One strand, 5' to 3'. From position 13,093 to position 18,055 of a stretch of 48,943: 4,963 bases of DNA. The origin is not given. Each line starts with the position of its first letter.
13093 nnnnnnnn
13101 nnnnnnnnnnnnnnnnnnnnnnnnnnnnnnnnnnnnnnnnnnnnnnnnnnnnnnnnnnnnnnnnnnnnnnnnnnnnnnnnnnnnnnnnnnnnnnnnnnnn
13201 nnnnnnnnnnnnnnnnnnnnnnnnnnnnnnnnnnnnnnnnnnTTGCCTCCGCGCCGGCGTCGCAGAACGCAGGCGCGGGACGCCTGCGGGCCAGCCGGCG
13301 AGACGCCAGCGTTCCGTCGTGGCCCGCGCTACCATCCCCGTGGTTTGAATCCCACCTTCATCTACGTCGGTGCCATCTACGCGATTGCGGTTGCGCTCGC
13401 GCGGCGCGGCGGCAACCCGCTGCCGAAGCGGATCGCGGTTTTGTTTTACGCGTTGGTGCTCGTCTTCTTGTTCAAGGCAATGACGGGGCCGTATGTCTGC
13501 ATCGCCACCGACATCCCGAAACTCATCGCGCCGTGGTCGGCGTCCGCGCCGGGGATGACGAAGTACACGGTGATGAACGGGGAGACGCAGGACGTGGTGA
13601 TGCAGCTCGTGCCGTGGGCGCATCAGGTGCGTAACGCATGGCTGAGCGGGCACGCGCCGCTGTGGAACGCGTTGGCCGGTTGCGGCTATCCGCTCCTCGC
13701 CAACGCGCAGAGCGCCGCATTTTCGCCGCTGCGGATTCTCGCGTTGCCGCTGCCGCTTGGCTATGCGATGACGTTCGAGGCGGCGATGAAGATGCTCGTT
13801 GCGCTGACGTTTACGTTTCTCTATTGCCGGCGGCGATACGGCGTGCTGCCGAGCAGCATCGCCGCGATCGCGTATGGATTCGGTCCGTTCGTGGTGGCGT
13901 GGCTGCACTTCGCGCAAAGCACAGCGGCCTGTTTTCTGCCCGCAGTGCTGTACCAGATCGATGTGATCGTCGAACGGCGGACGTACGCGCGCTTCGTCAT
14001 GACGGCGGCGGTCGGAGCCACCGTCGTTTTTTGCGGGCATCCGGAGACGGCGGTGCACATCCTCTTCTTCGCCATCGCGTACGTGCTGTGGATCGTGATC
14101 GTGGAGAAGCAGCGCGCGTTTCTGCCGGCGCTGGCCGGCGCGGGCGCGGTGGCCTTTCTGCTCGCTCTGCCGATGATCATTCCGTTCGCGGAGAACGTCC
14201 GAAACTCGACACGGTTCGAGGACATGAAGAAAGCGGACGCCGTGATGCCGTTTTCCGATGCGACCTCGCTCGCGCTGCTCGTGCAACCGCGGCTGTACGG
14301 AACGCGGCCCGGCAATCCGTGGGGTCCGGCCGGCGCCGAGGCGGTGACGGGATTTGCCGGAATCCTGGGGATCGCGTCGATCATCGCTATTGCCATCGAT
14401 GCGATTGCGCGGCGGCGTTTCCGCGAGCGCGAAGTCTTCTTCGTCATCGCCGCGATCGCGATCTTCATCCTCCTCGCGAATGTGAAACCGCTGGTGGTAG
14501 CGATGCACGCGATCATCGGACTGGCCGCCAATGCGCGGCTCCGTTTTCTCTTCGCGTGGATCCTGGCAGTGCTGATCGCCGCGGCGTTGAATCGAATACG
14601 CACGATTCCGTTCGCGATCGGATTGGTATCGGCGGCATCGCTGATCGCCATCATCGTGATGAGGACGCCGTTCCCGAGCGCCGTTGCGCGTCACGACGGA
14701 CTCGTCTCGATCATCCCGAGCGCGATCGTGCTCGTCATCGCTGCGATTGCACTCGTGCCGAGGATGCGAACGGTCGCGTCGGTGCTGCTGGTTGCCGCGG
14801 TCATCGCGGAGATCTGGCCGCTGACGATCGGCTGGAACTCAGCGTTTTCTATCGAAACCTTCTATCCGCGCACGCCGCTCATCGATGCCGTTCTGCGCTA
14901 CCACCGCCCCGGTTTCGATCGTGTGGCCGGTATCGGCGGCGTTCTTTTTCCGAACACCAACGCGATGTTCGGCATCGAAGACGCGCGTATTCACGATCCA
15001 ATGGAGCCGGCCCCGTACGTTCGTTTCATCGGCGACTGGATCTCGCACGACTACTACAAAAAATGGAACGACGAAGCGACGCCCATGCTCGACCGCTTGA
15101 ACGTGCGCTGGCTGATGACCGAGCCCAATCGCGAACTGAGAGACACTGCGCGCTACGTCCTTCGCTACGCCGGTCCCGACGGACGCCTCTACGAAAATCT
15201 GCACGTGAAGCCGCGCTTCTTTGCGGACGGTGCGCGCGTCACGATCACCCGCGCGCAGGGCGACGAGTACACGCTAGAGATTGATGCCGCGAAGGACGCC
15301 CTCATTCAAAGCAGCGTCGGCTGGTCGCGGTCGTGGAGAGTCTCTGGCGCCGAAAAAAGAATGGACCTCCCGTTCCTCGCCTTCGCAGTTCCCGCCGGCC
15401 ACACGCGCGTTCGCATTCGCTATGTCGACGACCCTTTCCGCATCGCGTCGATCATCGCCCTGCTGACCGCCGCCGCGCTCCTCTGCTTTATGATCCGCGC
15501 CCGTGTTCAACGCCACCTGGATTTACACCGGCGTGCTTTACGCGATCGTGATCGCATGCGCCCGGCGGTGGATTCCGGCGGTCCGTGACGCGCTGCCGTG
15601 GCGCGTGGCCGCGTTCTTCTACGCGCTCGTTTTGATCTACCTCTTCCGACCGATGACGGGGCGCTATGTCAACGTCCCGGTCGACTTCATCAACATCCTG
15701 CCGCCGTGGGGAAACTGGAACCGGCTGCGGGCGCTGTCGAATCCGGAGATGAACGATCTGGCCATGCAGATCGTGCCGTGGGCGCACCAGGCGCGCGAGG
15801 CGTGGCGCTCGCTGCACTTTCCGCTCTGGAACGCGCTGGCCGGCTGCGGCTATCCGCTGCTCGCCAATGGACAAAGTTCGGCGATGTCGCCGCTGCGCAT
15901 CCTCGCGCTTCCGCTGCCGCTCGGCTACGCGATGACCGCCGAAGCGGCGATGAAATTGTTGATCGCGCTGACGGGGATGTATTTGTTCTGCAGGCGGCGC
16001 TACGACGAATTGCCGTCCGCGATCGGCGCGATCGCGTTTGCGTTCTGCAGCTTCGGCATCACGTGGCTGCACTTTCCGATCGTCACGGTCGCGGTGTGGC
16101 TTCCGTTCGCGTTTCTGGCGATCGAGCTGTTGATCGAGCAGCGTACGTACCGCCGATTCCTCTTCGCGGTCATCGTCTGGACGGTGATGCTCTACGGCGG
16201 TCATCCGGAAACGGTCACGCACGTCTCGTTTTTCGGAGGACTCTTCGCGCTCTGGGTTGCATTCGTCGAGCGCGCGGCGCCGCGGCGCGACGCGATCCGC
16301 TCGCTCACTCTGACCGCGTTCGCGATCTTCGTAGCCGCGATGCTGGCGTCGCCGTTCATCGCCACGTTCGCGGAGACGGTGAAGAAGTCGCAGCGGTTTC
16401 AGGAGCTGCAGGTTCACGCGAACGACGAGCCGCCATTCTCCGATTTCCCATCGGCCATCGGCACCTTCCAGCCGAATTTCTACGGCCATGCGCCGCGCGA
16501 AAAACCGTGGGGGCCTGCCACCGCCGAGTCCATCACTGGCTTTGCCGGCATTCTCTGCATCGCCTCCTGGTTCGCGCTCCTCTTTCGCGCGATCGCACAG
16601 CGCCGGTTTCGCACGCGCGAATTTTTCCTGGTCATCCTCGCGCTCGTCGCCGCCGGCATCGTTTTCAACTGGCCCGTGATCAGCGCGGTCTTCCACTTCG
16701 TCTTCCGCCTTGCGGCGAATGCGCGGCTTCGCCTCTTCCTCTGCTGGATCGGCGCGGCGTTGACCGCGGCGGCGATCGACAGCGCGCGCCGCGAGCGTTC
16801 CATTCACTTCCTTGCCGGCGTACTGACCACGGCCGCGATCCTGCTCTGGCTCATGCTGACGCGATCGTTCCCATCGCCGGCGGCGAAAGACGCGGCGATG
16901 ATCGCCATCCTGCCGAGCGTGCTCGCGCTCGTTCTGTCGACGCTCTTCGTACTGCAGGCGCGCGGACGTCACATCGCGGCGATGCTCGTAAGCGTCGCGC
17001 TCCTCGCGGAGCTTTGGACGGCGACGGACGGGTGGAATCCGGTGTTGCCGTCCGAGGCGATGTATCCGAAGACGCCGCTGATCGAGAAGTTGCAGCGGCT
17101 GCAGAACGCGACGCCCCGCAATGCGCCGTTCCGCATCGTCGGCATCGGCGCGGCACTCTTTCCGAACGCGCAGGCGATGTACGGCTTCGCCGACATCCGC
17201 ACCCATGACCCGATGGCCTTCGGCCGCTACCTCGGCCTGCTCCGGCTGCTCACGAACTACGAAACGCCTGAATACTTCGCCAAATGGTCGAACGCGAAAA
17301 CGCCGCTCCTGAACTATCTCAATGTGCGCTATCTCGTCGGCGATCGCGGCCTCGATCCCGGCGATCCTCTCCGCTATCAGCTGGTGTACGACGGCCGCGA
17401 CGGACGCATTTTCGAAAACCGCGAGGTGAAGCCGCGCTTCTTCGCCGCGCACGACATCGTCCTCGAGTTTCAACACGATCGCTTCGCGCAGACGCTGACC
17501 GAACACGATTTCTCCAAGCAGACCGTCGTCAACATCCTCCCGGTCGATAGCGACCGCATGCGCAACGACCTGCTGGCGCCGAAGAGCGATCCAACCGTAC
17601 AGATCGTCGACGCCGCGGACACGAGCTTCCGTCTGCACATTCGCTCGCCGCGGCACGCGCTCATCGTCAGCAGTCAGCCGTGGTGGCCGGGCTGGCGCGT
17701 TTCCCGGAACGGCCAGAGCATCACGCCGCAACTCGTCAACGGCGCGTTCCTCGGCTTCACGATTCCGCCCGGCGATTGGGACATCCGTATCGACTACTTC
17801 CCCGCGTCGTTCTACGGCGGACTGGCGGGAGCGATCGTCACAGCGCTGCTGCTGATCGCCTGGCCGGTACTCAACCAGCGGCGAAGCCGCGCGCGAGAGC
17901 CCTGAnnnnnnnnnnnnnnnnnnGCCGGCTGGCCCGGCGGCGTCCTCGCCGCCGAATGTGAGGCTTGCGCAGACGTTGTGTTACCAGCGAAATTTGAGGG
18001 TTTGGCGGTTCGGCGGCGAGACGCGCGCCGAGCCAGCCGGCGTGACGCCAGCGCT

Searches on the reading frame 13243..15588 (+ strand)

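Call 53: search_protein_families(library=pfam, proteins=[window:13243-15588:+], max_evalue=0.001)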
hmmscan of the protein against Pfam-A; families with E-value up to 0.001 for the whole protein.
window:13243-15588:+ (781 aa): 1 family
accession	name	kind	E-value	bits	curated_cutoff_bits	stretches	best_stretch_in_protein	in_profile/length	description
PF09586.16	YfhO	-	1.7e-14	53.6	28.5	1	115-522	28-436/835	Bacterial membrane protein YfhO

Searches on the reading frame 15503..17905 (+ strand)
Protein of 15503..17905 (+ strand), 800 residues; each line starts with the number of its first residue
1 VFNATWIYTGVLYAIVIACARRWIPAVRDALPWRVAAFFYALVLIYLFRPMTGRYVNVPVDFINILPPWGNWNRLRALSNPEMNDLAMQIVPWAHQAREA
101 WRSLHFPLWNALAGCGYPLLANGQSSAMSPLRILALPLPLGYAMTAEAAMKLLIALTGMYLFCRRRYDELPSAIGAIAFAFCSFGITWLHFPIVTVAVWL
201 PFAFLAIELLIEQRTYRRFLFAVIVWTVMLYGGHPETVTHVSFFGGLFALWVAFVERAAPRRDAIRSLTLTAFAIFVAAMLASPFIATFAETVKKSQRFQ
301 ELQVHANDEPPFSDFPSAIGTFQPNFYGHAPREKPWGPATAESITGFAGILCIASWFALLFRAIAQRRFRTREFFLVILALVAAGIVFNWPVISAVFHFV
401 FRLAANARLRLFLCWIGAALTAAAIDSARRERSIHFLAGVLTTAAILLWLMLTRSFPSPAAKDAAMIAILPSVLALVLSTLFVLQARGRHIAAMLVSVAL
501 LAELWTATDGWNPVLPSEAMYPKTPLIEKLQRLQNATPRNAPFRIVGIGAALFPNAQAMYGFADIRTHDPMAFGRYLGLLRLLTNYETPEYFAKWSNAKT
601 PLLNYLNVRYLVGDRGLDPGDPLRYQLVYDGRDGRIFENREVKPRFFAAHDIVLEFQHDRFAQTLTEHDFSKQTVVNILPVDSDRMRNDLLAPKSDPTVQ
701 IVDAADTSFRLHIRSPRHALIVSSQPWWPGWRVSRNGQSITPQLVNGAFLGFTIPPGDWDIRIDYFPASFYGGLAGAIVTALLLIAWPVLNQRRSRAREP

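Call 53: search_protein_families(library=pfam, proteins=[window:15503-17905:+], max_evalue=0.001)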
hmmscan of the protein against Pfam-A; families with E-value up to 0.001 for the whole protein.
window:15503-17905:+ (800 aa): 1 family
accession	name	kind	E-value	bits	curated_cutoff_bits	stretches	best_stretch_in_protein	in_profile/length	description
PF09586.16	YfhO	-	8.7e-22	77.7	28.5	2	83-505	28-439/835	Bacterial membrane protein YfhO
